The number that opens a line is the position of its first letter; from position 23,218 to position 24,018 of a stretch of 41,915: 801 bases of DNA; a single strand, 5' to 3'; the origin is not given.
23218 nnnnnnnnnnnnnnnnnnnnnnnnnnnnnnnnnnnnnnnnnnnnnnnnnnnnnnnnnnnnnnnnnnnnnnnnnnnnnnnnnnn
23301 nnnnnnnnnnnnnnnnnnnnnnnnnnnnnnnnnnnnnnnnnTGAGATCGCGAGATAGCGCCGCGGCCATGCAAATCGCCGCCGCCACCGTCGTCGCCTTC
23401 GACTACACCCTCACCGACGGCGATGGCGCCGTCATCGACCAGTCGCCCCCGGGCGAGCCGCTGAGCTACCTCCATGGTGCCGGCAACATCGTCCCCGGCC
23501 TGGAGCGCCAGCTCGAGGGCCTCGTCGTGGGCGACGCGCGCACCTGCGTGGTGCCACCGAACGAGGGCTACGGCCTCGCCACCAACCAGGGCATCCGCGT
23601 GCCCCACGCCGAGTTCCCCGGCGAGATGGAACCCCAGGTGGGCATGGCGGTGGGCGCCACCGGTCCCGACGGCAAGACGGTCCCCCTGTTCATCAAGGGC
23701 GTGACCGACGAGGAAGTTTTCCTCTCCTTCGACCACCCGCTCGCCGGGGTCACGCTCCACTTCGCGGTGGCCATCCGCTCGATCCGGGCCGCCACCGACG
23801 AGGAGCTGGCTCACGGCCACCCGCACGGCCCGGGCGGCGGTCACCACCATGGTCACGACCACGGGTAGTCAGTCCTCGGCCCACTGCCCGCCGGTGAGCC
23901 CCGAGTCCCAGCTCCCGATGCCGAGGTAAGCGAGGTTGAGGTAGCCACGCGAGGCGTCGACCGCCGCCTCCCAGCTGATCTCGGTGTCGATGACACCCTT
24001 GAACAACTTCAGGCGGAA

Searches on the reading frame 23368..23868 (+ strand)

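Call 9: search_protein_families(library=pfam, proteins=[window:23368-23868:+], max_evalue=0.01)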
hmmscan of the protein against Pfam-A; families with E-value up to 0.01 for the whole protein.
window:23368-23868:+ (166 aa): 1 family
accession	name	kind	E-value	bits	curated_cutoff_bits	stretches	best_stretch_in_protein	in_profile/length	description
PF00254.34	FKBP_C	-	1.6e-10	41.6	21.1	1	5-77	7-80/94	FKBP-type peptidyl-prolyl cis-trans isomerase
